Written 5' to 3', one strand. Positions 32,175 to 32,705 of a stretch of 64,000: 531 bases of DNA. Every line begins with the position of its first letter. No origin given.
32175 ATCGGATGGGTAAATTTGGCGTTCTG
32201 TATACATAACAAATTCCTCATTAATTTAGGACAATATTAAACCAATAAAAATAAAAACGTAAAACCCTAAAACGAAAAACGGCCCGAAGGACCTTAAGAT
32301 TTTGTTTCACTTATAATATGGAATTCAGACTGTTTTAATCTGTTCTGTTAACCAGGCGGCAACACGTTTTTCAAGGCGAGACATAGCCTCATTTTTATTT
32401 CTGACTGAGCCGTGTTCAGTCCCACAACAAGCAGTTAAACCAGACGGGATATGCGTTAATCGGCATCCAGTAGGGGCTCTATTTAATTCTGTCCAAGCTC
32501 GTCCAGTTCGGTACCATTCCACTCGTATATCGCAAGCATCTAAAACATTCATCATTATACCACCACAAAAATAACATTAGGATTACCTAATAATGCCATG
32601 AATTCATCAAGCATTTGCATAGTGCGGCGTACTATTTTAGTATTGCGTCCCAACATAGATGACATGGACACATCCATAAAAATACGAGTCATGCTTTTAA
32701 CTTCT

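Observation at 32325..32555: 76-aa release-factor GGQ-domain homolog in which GGQ is replaced by RAW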

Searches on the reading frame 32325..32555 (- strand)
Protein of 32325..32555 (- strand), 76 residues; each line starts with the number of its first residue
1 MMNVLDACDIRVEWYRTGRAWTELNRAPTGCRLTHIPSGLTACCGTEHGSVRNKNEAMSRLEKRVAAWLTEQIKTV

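Call 3: search_protein_families(library=pfam, proteins=[window:32325-32555:-], max_evalue=10)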
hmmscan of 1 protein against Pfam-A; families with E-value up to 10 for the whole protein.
window:32325-32555:- (76 aa): 2 families
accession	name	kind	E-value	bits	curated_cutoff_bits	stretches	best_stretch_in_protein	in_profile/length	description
PF00472.26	RF-1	-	2e-06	28.1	35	1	9-68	11-72/116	RF-1 domain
PF11823.13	Se_S_carrier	-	0.21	11.6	25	1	23-46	18-41/69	Putative Se/S carrier protein-like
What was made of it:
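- On RF-1 / release-factor peptidyl-hydrolase domain superfamily (Pfam PF00472): 28.1 bits (call 3).
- On Catalytically competent class I release factors (RF1, RF2): The protein is 76 aa and has no PCRF hit (call 3).
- Closest known: Domain 3. Different: The Pfam score is below the gathering threshold (call 3).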

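Call 4: search_protein_families(library=phrogs, proteins=[window:32325-32555:-], max_evalue=10)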
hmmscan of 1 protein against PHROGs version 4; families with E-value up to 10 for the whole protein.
window:32325-32555:- (76 aa): 5 families
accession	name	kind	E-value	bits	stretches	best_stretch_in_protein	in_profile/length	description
phrog_20323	-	other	1.9e-38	131.2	1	4-76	1-73/73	RF-1 domain peptide chain release factor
phrog_19918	-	unknown function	4.4e-07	30.5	1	6-66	216-277/355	-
phrog_35727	-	unknown function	0.0019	18.9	1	7-69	4-70/162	-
phrog_3122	-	other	0.0032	18.5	1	9-73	31-98/136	RF-1 domain peptide chain release factor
phrog_32571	-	unknown function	0.24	12.4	1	29-66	78-117/136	-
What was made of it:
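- On phrog_20323 ('RF-1 domain peptide chain release factor', 73 positions): E=1.9e-38 over profile positions 1-73 (call 4).
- Closest known: ArfB. Different: In sequence it is closer to RF1/RF2 than to ArfB-like phrog_3122 (E=0.003, call 4).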

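Call 5: search_protein_families(library=ncbifam, proteins=[window:32325-32555:-], max_evalue=10)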
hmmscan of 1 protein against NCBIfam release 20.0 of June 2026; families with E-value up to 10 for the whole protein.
window:32325-32555:- (76 aa): 4 families
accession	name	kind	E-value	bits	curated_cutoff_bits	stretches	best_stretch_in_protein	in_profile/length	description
TIGR00019.1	prfA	equivalog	2.7e-08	33.1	423.25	1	6-71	220-286/361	peptide chain release factor 1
NF001859.2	PRK00591.1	equivalog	7.2e-08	31.9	400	1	5-71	211-278/347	peptide chain release factor 1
TIGR00020.2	prfB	exception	1.8e-07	30.5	370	1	7-68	226-288/353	peptide chain release factor 2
TIGR03072.1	release_prfH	equivalog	0.0001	21.9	166.65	1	8-74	106-173/200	peptide chain release factor H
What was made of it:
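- Closest known: PrfH. Different: PrfH keeps GGQ and a codon-domain-like module of about 200 aa. The TIGR03072 hit is partial (21.9 bits vs cutoff 166.65, call 5).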

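Call 8: search_dna_similar(query=window:32325-32555:-, collection=phages, mode=protein, max_rows=60, rows=spread, max_evalue=0.001)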
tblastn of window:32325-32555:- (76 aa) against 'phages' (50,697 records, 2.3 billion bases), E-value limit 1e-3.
Records with a match: 36; places in all: 36; records where one place covers at least 80% of the query: 10.
Best place of each record, by identity: <60% 36.
By first word of the organism name: Bacteriophage 13; Listeria 10; Acinetobacter 7; Enterococcus 2; Salmonella 2; Pseudomonas 1; Escherichia 1.
By host as written in the record: - 15; Listeria monocytogenes 10; Enterococcus faecalis 2; Acinetobacter baumannii strain LUH3713 2; Acinetobacter baumannii MAR-610 2; Pseudomonas aeruginosa LPA102 1; Acinetobacter baumannii strain MAR16-1722 1; Escherichia coli O157:H7 ATCC 43895 1; and 2 more.
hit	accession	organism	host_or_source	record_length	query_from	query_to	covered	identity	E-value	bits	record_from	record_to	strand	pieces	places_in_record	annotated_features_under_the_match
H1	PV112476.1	Pseudomonas phage LPPA15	Pseudomonas aeruginosa LPA102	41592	2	68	88%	43.3%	2e-7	51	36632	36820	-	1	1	peptide chain release factor RF1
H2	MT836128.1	Bacteriophage sp.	human fecal samples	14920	5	72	89%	31.4%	3e-5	45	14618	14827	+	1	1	record has no annotation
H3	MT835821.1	Bacteriophage sp.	human fecal samples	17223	4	67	84%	32.3%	4e-6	48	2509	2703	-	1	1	record has no annotation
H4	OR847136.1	Listeria phage LM 4-11-1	Listeria monocytogenes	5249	9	65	75%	36.2%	8e-4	41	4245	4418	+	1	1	record has no annotation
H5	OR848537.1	Listeria phage LM 4-14-1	Listeria monocytogenes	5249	9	65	75%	36.2%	8e-4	41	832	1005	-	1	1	record has no annotation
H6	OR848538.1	Listeria phage LM 4-14-1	Listeria monocytogenes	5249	9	65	75%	36.2%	8e-4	41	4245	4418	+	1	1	record has no annotation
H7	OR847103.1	Listeria phage LM 4-11-1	Listeria monocytogenes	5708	9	65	75%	36.2%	8e-4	41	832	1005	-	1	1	record has no annotation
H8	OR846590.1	Enterococcus phage Efs 1-1-1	Enterococcus faecalis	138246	9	75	88%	29.4%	1e-4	43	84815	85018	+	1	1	record has no annotation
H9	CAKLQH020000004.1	Acinetobacter phage MD-2021a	not known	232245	5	65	80%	32.3%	6e-5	44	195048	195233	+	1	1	prfA: peptide chain release factor 1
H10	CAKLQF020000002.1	Acinetobacter phage MD-2021a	not known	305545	5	65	80%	32.3%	6e-5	44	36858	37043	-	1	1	prfA: peptide chain release factor 1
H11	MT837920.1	Bacteriophage sp.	human fecal samples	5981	5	65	80%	32.3%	7e-4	41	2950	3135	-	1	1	record has no annotation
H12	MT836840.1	Bacteriophage sp.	human fecal samples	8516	5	65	80%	32.3%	7e-4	41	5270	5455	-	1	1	record has no annotation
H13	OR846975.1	Listeria phage LM 4-11-1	Listeria monocytogenes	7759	9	65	75%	32.8%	3e-6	48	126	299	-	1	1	record has no annotation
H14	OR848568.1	Listeria phage LM 4-14-1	Listeria monocytogenes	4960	9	65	75%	32.8%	3e-6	48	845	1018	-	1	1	record has no annotation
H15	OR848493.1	Listeria phage LM 4-14-1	Listeria monocytogenes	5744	9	65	75%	32.8%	3e-6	48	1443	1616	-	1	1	record has no annotation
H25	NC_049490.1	Acinetobacter phage vB_AbaM_Berthold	Acinetobacter baumannii strain LUH3713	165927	5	63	78%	30.5%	4e-4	42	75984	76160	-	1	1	RF-1 domain peptide chain release factor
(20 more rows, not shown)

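Call 9: find_homologous_proteins(query=window:32325-32555:-, max_evalue=0.001)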
Query window:32325-32555:- (76 aa): 1 proteins with E <= 0.001 among 1 candidates.
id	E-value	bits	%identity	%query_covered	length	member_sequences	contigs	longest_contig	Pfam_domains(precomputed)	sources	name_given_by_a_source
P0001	4.2e-46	171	100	100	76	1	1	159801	PF00472.27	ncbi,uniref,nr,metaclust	ncbi:RF-1 domain peptide chain release factor [Acinetobacter phage 133]|uniref:Uncharacterized prote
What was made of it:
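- On RF-1 / release-factor peptidyl-hydrolase domain superfamily (Pfam PF00472): The source database's precomputed Pfam column nevertheless lists PF00472 for this protein (call 9).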

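Call 12: get_annotated_region(hit=H1, flank=3000)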
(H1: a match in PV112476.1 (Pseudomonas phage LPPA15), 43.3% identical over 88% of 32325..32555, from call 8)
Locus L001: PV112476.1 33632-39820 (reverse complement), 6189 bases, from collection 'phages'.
description: Pseudomonas phage LPPA15, complete genome.
organism: Pseudomonas phage LPPA15 (NCBI taxid 3385181)
taxonomy: Viruses; Duplodnaviria; Heunggongvirae; Uroviricota; Caudoviricetes
host: Pseudomonas aeruginosa LPA102; source: waste water; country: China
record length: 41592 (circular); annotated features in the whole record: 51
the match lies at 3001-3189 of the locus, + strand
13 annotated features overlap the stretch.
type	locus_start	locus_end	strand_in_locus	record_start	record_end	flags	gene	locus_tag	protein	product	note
CDS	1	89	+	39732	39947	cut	-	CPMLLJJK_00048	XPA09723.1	hypothetical protein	-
CDS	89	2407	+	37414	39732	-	-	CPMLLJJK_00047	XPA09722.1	hypothetical protein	-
CDS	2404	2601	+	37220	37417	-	-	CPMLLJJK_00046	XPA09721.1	hypothetical protein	-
CDS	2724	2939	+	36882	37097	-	-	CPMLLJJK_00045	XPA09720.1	hypothetical protein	-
CDS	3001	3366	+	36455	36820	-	-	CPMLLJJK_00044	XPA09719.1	peptide chain release factor RF1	prfA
CDS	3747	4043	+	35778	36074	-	-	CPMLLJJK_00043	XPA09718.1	hypothetical protein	-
CDS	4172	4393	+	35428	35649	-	-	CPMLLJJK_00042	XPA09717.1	hypothetical protein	-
CDS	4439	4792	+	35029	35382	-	-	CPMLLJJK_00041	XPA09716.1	hypothetical protein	-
CDS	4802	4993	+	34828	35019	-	-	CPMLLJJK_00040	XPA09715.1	hypothetical protein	-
CDS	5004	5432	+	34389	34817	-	-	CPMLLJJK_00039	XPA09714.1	hypothetical protein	-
CDS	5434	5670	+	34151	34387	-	-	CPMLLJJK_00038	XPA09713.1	hypothetical protein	-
CDS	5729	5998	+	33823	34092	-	-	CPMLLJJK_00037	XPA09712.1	hypothetical protein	-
CDS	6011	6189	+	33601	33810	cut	-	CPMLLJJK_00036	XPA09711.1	hypothetical protein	-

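Call 13: get_annotated_region(hit=H25, flank=5000)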
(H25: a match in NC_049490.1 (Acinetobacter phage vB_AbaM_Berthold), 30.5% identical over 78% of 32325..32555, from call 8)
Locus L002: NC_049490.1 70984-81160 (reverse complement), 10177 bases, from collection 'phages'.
description: Acinetobacter phage vB_AbaP_Berthold, complete genome.
organism: Acinetobacter phage vB_AbaM_Berthold (NCBI taxid 2686290)
taxonomy: Viruses; Duplodnaviria; Heunggongvirae; Uroviricota; Caudoviricetes; Straboviridae; Twarogvirinae; Lazarusvirus; Lazarusvirus berthold
host: Acinetobacter baumannii strain LUH3713; source: sewage water; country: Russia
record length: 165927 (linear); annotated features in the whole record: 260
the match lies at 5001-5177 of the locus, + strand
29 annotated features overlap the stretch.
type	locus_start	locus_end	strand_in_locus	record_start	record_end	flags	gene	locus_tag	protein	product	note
CDS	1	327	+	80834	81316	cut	-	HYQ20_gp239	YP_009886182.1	homing endonuclease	orf155; putative Seg-like homing DNA endonuclease; putative Seg-like homing DNA endonuclease CDS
CDS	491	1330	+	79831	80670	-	-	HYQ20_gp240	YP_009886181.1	DNA end protector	DNA end protector protein gp2; orf154; DNA end protector protein CDS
CDS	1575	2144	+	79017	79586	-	-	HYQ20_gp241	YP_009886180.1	tail completion protein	orf153; tail completion protein gp3; tail completion protein CDS; tail completion protein gp3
CDS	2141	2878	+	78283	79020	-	-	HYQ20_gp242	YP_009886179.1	deoxynucleoside monophosphate kinase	1; deoxynucleoside monophosphate kinase gp1; orf152; deoxynucleoside monophosphate kinase CDS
CDS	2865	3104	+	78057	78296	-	-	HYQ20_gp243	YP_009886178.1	tail fiber chaperone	orf151; tail fiber assembly chaperone gp57; tail fiber assembly chaperone CDS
CDS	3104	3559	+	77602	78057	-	-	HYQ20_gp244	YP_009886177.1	RNA ligase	57B; orf150; putative RNA 2',3'-cyclic phosphodiesterase, 57B; putative RNA 2',3'-cyclic phosphodiesterase CDS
CDS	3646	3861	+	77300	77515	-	-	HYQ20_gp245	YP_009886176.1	hypothetical protein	orf149; hypothetical protein CDS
CDS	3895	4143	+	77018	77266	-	-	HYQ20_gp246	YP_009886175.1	hypothetical protein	orf148; hypothetical protein CDS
tRNA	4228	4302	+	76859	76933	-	-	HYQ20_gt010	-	tRNA-Pyl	label: tRNA-Pyl; tRNA-Pyl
tRNA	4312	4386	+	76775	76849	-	-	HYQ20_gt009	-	tRNA-Ile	label: tRNA-Ile; tRNA-Ile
tRNA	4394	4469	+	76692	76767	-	-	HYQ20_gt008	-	tRNA-Cys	label: tRNA-Cys; tRNA-Cys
tRNA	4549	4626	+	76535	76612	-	-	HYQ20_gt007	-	tRNA-Leu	label: tRNA-Leu; tRNA-Leu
CDS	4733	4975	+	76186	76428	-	-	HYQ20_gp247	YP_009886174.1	hypothetical protein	orf147; hypothetical protein CDS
CDS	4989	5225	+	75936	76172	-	-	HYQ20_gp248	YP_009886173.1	RF-1 domain peptide chain release factor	orf146; putative peptidyl-tRNA hydrolase, peptide chain release factor 2; putative peptidyl-tRNA hydrolase CDS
CDS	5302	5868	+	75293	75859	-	-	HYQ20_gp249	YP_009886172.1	tail fiber protein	orf145; hypothetical protein CDS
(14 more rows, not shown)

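Call 16: get_annotated_region(hit=H9, flank=3000)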
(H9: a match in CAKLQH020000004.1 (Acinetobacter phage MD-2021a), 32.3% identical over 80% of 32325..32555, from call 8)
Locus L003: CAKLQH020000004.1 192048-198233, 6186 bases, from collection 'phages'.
description: Acinetobacter phage MD-2021a strain 5899STDY8049191 genome assembly, contig: ERS3583567SCcontig000004, whole genome shotgun sequence.
organism: Acinetobacter phage MD-2021a (NCBI taxid 2899278)
taxonomy: Viruses; Duplodnaviria; Heunggongvirae; Uroviricota; Caudoviricetes
host: -; source: not known; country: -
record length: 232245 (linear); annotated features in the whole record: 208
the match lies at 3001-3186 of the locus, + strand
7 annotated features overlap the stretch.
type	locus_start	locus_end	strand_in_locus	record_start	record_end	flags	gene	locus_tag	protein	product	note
CDS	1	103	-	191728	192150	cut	-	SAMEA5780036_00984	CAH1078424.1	Glycine zipper 2TM domain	-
CDS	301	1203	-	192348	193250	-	dmlR_8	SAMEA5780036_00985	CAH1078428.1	LysR family transcriptional regulator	-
CDS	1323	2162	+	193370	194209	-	hchA_2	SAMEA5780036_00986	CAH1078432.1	chaperone protein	-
CDS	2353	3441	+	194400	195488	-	prfA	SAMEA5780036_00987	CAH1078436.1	peptide chain release factor 1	-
CDS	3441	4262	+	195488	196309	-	hemK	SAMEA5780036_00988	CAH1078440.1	protein methyltransferase hemk (protein-glutamine N methyltransferase)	-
CDS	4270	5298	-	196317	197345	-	appY_3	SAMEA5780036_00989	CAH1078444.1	DNA-binding transcriptional activator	-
CDS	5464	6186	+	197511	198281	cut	fabG_3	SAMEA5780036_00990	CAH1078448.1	putative short-chain dehydrogenase/reductase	-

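Call 20: search_solved_structures(query=window:32325-32555:-, max_evalue=1, show_alignments=3)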
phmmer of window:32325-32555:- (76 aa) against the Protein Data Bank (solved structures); distinct sequences matched with E-value up to 1: 45.
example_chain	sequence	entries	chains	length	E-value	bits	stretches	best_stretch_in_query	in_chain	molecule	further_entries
5mgp_z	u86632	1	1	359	1e-07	34.9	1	6-64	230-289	Peptide chain release factor 2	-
6ot3_A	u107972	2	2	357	1.1e-07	34.8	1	6-64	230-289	Peptide chain release factor 2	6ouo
6ost_7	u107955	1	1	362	1.2e-07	34.8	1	6-64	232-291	Peptide chain release factor 2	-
8p16_6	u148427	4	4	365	1.2e-07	34.8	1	6-64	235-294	Peptide chain release factor RF2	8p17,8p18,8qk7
1ml5_Z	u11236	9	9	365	1.2e-07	34.8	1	6-64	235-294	Peptide chain release factor 2 | Peptide chain release factor RF2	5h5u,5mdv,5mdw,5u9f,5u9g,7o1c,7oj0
6ogf_8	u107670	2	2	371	1.2e-07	34.7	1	6-64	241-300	Peptide chain release factor 2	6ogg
6og7_8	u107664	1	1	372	1.2e-07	34.7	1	6-64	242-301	Peptide chain release factor RF2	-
5dfe_QY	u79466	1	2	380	1.3e-07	34.7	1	6-64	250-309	Peptide chain release factor 2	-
5u4i_v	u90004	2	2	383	1.3e-07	34.6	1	6-64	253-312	Peptide chain release factor 2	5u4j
6c4h_v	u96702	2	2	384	1.3e-07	34.6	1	6-64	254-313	Peptide chain release factor RF2 | Peptide chain release factor 2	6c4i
5czp_QY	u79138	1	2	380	1.3e-07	34.6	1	6-64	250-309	Peptide chain release factor 2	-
1gqe_A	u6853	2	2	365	4.6e-07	32.9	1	6-64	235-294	RELEASE FACTOR 2 | peptide chain release factor RF-2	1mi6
9fy1_8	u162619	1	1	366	5.6e-06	29.4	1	8-65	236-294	Peptide chain release factor 2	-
6szs_z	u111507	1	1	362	6.2e-06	29.3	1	8-65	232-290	Peptide chain release factor 2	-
8oir_Aa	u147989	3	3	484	6.3e-06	29.3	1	5-71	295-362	Peptide chain release factor 1, mitochondrial | Peptide chain release factor 1, mitochondrial,mtRF1(AAQ)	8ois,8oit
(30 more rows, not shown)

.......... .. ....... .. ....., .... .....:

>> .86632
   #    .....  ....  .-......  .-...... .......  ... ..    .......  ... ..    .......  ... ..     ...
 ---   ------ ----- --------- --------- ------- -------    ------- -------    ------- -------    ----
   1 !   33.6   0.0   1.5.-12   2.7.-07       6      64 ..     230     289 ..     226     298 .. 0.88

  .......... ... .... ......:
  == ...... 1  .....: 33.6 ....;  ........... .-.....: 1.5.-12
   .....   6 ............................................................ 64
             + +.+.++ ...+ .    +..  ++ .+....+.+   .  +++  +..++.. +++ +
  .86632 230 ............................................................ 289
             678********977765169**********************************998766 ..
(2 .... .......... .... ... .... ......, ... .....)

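Call 21: search_protein_representatives(protein=window:32325-32555:-)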
Query: 76 residues. Proteins with E-value up to 0.001 (for the whole library): 218; up to 1e-10: 3; up to 1e-30: 1. The best 150 are listed.
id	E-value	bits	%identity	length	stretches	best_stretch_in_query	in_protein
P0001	1.3e-46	171.2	100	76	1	1-76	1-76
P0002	3.9e-16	74.4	51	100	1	4-74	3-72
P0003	1.9e-11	59.6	47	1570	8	11-34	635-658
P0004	5.0e-07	45.5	39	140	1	7-72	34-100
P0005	2.2e-06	43.5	41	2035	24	26-54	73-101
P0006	3.1e-06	43.0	34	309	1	8-68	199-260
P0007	3.4e-06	42.9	33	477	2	4-64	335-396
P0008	5.5e-06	42.2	41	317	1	8-71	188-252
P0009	6.9e-06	41.9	35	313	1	4-68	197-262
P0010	9.1e-06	41.5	38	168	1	5-72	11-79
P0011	9.3e-06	41.5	38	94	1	8-65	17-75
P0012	1.1e-05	41.2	37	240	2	8-65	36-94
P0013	1.2e-05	41.1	37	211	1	6-66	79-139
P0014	1.3e-05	41.0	35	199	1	7-66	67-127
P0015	1.4e-05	41.0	38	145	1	5-68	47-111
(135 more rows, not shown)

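Call 25: find_related_loci(query=A2, collection=viral_contigs, flank=6000)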
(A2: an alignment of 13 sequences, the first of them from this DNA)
Query A2 (76 aa) in viral_contigs; peptide patterns used: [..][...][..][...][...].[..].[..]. (x = any residue, [..] = any of these).
124 stretches matched a pattern; 59 encode a relative of the query (tblastn E <= 1e-3); 59 distinct loci.
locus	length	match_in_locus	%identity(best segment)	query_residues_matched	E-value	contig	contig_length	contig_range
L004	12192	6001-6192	38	5-67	2e-10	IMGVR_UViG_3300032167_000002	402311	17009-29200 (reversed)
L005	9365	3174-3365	38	5-67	2e-10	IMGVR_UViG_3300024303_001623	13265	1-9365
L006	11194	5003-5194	38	5-67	2e-10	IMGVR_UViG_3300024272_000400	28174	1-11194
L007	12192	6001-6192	38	5-67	2e-10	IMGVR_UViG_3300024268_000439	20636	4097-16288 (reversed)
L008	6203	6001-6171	42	9-68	7e-10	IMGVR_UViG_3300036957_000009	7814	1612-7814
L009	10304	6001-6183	43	1-61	4e-9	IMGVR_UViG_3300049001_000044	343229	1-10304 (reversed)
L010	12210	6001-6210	30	4-72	8e-9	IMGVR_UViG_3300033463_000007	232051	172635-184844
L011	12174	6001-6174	34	9-65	9e-9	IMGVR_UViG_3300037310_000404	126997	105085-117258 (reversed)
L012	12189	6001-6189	36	5-67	1e-8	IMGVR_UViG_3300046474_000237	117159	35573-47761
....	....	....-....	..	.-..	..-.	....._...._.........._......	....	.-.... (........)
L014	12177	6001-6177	37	9-68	3e-8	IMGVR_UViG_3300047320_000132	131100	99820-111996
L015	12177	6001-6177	37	9-68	3e-8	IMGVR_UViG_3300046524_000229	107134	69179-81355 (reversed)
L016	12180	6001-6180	35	9-67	6e-8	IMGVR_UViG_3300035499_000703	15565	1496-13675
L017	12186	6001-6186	39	2-61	8e-8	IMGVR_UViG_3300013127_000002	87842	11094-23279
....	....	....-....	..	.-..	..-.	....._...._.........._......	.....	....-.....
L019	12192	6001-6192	33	4-66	7e-8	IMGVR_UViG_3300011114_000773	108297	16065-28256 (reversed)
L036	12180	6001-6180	33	2-61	8e-7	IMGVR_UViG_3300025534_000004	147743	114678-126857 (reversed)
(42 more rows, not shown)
